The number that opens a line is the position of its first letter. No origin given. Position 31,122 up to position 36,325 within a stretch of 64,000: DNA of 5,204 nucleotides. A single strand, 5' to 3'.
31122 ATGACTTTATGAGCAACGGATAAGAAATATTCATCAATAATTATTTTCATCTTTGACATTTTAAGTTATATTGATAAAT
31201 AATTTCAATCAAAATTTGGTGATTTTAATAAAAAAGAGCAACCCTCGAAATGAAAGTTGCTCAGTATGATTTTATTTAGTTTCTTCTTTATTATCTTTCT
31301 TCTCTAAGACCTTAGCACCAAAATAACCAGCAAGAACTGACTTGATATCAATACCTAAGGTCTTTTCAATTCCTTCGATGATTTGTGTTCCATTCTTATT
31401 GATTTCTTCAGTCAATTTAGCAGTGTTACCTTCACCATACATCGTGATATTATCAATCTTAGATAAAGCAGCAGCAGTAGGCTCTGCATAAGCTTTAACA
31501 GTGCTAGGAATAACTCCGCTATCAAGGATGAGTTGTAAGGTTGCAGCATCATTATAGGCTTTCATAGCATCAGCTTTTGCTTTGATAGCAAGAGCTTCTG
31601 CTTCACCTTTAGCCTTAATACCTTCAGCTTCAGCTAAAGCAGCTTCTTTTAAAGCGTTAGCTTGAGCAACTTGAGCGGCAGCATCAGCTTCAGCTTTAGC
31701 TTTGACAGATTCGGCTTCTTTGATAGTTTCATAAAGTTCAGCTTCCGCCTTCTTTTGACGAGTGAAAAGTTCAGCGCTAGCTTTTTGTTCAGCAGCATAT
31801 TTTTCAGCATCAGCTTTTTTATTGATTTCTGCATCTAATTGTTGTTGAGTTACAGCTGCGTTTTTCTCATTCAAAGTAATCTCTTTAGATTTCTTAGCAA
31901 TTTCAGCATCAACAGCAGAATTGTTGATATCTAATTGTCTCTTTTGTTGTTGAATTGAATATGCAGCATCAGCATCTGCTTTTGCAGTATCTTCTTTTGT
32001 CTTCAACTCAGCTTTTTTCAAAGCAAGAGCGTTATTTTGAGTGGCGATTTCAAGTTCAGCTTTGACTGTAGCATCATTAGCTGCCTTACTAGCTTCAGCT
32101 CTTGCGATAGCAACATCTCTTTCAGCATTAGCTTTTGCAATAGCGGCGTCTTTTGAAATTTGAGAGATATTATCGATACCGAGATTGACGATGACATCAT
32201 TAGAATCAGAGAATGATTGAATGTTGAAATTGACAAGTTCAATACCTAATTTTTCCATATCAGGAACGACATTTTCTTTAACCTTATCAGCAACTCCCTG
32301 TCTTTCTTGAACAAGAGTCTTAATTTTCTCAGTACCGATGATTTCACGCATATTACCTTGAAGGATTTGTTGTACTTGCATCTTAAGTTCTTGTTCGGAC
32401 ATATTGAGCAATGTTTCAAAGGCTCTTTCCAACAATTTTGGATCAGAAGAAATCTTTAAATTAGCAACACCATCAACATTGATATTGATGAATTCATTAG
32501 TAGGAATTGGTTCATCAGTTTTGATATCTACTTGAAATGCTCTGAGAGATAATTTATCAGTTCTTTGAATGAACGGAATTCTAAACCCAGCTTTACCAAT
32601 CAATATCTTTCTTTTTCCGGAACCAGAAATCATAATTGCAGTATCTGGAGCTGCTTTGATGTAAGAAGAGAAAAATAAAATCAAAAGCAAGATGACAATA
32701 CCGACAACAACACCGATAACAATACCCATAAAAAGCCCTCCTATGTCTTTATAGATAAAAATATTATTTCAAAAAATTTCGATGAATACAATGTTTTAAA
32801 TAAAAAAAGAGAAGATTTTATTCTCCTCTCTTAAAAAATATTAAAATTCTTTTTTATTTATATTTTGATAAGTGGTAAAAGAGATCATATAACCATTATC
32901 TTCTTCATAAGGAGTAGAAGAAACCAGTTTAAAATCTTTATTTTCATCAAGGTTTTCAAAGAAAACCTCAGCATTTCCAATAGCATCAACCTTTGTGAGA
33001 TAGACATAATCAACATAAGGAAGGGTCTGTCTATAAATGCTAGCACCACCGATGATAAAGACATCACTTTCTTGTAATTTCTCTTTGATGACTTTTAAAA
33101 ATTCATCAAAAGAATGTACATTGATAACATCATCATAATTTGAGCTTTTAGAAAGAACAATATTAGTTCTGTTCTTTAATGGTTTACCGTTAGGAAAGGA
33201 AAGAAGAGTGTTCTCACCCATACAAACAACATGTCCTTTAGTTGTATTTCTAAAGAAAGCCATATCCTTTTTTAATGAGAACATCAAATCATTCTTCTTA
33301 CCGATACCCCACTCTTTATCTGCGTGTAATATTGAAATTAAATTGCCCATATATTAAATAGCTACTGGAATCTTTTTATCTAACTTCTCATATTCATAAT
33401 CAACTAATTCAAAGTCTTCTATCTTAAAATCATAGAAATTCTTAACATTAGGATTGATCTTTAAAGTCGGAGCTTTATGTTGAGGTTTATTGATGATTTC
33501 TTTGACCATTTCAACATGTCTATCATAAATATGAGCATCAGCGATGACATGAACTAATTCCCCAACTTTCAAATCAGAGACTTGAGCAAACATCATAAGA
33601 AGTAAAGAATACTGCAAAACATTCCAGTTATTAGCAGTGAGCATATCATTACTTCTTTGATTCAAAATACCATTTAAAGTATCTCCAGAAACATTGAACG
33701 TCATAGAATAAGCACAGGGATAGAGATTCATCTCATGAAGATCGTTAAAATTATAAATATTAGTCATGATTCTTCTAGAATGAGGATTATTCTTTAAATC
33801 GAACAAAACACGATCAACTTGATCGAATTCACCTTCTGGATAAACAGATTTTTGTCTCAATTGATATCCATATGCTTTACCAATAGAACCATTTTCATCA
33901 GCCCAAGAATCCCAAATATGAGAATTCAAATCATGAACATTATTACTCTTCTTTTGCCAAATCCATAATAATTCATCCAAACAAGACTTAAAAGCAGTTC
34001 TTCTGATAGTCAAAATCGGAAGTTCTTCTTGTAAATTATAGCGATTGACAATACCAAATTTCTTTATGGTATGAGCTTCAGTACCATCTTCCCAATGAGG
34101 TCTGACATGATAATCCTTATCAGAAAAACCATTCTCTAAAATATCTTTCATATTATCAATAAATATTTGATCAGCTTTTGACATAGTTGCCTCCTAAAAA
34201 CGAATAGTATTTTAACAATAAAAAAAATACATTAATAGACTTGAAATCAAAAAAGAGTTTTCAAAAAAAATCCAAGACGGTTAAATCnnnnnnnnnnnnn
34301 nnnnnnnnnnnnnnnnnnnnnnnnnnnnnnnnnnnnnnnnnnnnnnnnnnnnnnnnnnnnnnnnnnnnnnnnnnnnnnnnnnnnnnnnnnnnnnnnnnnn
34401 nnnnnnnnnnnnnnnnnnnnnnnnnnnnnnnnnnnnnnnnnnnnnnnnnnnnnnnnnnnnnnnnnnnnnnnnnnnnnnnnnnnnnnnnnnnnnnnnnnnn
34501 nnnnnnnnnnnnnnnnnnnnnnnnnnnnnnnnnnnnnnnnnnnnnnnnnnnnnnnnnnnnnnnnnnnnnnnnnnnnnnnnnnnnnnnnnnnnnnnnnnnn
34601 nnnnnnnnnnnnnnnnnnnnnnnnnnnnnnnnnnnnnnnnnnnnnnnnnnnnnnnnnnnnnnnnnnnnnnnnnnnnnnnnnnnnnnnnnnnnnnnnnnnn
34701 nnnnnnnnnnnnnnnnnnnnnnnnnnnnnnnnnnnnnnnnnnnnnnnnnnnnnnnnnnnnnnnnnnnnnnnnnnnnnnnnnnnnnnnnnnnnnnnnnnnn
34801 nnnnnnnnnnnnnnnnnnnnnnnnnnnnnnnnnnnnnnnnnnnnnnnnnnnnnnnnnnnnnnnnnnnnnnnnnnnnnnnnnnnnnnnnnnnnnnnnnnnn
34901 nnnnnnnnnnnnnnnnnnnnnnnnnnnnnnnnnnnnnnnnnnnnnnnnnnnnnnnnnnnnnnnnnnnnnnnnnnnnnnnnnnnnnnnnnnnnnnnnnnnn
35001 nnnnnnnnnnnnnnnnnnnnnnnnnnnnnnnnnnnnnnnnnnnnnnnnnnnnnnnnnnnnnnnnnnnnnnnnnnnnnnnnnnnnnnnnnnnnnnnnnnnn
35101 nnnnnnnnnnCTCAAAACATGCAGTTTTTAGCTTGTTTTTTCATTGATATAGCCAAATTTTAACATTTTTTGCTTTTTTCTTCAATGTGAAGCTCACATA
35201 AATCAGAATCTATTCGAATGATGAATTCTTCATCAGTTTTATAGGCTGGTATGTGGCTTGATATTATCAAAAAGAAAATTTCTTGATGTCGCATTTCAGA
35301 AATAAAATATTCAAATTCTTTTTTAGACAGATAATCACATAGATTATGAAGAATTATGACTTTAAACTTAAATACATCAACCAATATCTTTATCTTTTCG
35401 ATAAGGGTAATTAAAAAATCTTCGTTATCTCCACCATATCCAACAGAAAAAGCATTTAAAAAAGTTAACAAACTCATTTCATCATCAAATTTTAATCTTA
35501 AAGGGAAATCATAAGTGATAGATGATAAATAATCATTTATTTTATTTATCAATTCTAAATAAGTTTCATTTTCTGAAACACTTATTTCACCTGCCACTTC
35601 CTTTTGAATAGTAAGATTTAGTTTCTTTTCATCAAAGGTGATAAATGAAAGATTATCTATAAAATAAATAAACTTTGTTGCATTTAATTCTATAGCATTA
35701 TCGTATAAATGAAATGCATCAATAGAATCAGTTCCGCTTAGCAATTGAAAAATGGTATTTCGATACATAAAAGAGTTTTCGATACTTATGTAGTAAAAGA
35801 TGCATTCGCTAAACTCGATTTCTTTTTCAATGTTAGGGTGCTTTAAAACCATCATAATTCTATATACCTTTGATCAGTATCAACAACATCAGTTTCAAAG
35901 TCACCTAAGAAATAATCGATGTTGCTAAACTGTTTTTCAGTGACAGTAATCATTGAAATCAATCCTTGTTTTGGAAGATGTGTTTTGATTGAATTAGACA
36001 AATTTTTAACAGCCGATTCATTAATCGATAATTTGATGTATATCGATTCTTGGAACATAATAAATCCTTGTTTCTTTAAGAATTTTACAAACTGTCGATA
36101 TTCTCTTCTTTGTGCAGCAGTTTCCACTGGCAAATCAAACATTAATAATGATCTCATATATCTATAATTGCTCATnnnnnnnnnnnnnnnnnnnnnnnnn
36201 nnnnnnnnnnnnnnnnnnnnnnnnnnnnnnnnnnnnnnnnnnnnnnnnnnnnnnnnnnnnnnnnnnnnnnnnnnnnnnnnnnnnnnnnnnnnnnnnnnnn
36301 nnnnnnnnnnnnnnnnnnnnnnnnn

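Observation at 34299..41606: Complete type II-A CRISPR-Cas locus (cas9-cas1-cas2-csn2-array) with an unusually long Cas9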

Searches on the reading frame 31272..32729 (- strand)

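Call 44: search_protein_families(library=ncbifam, proteins=[window:31272-32729:-], max_evalue=0.00001)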
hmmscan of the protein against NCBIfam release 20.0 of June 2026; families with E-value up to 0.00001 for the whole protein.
window:31272-32729:- (485 aa): 1 family
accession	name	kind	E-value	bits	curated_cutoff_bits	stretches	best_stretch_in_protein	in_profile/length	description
NF058507.1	FlotScfldFlot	equivalog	2.4e-76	257.7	700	1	4-469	2-475/477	flotillin lipid rafts scaffold protein FloT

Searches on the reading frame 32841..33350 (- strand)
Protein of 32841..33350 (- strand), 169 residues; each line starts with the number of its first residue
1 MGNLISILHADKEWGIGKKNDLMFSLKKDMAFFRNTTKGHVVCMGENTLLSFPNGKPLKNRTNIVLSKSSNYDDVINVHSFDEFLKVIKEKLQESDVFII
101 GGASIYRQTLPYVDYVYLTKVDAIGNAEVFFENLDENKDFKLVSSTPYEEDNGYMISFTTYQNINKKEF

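Call 44: search_protein_families(library=ncbifam, proteins=[window:32841-33350:-], max_evalue=0.00001)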
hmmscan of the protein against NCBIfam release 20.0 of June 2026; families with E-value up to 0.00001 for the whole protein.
window:32841-33350:- (169 aa): 29 families (the best 25 are shown)
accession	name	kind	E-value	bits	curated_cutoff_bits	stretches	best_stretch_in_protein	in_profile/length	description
NF000332.1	trim_DfrDGK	exception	2.8e-23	82.5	300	1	7-164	5-160/161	DfrD/DfrG/DfrK family trimethoprim-resistant dihydrofolate reductase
NF033868.0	trim_DfrA36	exception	9.6e-23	80.7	360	1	7-136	6-139/170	trimethoprim-resistant dihydrofolate reductase DfrA36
NF000159.1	trim_DfrD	exception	2.1e-22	79.7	350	1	7-164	10-165/166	trimethoprim-resistant dihydrofolate reductase DfrD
NF000143.1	trim_DfrG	exception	7.8e-21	74.5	365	1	8-163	7-160/165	trimethoprim-resistant dihydrofolate reductase DfrG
NF008037.0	PRK10769.1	equivalog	1.1e-20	74.1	168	1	3-151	4-145/160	type 3 dihydrofolate reductase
NF033851.1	trim_DfrA35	exception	7e-20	71.3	360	1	5-138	2-138/170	trimethoprim-resistant dihydrofolate reductase DfrA35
NF040541.1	trim_DfrE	exception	8.6e-20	71.1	347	1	11-142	10-137/157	trimethoprim-resistant dihydrofolate reductase DfrE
NF000333.1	trim_DfrF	exception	2.9e-18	66.3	320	1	9-161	7-155/164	trimethoprim-resistant dihydrofolate reductase DfrF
NF000127.2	trim_DfrA20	exception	5.5e-18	65.5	325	1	9-133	10-138/169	trimethoprim-resistant dihydrofolate reductase DfrA20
NF000012.1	trim_DfrI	exception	8.6e-18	64.5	400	1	6-134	29-159/191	trimethoprim-resistant dihydrofolate reductase DfrI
NF000146.2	trim_DfrA24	exception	4.3e-17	62.4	375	1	4-122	15-144/185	trimethoprim-resistant dihydrofolate reductase DfrA24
NF041668.1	trim_DfrL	exception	4.8e-17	62.5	370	1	11-162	8-161/176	trimethoprim-resistant dihydrofolate reductase DfrL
NF000006.2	trim_DfrA26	exception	3e-16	60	350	1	13-163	28-182/183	trimethoprim-resistant dihydrofolate reductase DfrA26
NF000019.2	trim_DfrA3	exception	3.8e-16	59.4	350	1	12-161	11-158/162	trimethoprim-resistant dihydrofolate reductase DfrA3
NF000055.3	trim_DfrA12_A21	exception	3.8e-16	59.4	330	1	15-147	19-148/165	DfrA12/DfrA21 family trimethoprim-resistant dihydrofolate reductase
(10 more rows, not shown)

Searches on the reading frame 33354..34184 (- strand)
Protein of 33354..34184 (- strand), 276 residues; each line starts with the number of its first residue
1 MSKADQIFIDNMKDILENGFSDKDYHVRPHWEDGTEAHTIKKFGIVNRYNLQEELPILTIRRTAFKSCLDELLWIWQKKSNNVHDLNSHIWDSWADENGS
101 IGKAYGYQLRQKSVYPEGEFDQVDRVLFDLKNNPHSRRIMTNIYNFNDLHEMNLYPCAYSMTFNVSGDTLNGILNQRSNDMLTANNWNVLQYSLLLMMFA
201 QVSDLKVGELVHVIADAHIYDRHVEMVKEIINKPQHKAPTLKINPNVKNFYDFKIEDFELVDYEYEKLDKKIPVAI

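Call 44: search_protein_families(library=ncbifam, proteins=[window:33354-34184:-], max_evalue=0.00001)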
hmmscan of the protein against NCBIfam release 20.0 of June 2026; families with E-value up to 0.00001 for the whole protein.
window:33354-34184:- (276 aa): 8 families
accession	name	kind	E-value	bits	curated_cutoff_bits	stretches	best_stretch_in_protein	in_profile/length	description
NF002495.0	PRK01827.1-1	equivalog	4.6e-78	262.6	327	1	1-275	1-278/279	thymidylate synthase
NF002497.0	PRK01827.1-3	equivalog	6.1e-64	215.9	327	1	31-267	18-256/264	thymidylate synthase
NF002499.0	PRK01827.1-5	equivalog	4.6e-56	190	405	1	8-275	4-263/264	thymidylate synthase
NF002496.0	PRK01827.1-2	equivalog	7.5e-56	189.5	325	2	97-268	140-311/318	thymidylate synthase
TIGR03284.1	thym_sym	equivalog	2.9e-55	187.5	108.35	2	95-268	116-289/296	thymidylate synthase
NF002498.0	PRK01827.1-4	equivalog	8.2e-30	104.1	427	1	50-267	38-275/283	thymidylate synthase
NF010393.0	PRK13821.1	equivalog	5.7e-25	88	576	2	120-251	155-288/323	thymidylate synthase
TIGR03283.1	thy_syn_methano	equivalog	7.6e-14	51.7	174.55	1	104-226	82-200/201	thymidylate synthase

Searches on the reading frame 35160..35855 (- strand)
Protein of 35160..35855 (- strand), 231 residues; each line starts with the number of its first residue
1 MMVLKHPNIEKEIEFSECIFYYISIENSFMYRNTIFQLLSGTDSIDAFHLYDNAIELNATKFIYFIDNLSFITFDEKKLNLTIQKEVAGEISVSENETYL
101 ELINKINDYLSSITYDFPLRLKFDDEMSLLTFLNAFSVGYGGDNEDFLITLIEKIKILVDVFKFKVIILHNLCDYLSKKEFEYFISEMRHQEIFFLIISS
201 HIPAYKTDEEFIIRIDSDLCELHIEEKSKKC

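Call 7: search_protein_families(library=ncbifam, proteins=[window:35160-35855:-])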
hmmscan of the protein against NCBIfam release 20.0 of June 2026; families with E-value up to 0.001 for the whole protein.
window:35160-35855:- (231 aa): 1 family
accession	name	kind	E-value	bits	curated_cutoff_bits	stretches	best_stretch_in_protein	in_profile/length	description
TIGR01866.1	cas_Csn2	equivalog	7.5e-26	91.2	35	1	4-222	2-222/222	type II-A CRISPR-associated protein Csn2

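Call 8: search_protein_families(library=pfam, proteins=[window:35160-35855:-])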
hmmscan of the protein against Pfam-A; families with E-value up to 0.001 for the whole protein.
window:35160-35855:- (231 aa): 1 family
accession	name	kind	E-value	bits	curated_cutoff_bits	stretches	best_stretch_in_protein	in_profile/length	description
PF09711.16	Cas_Csn2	-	9.5e-08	32.4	23.7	1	52-201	13-163/181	CRISPR-associated protein (Cas_Csn2)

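Call 10: search_solved_structures(query=window:35160-35855:-, max_evalue=0.01)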
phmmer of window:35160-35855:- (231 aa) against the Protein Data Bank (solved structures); distinct sequences matched with E-value up to 0.01: 0.

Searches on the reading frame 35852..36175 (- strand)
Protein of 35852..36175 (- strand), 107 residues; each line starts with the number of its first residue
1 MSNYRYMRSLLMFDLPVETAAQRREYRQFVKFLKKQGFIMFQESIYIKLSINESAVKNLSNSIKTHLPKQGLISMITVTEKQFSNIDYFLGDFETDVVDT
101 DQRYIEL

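Call 7: search_protein_families(library=ncbifam, proteins=[window:35852-36175:-])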
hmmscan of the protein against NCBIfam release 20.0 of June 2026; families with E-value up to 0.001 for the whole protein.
window:35852-36175:- (107 aa): 1 family
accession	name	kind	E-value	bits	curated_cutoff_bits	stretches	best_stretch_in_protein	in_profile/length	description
TIGR01573.1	cas2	equivalog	3.7e-16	59.2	24.5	1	7-97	1-89/96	CRISPR-associated endonuclease Cas2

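Call 8: search_protein_families(library=pfam, proteins=[window:35852-36175:-])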
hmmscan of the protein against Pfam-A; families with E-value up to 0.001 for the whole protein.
window:35852-36175:- (107 aa): 2 families
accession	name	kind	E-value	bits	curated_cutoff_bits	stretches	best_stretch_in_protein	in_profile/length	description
PF09827.14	CRISPR_Cas2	-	6.1e-15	55.6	23.8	1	7-85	1-73/74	CRISPR associated protein Cas2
PF20803.2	PaaX_M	-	0.00075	20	24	1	10-64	10-61/83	PaaX protein central Cas2-like domain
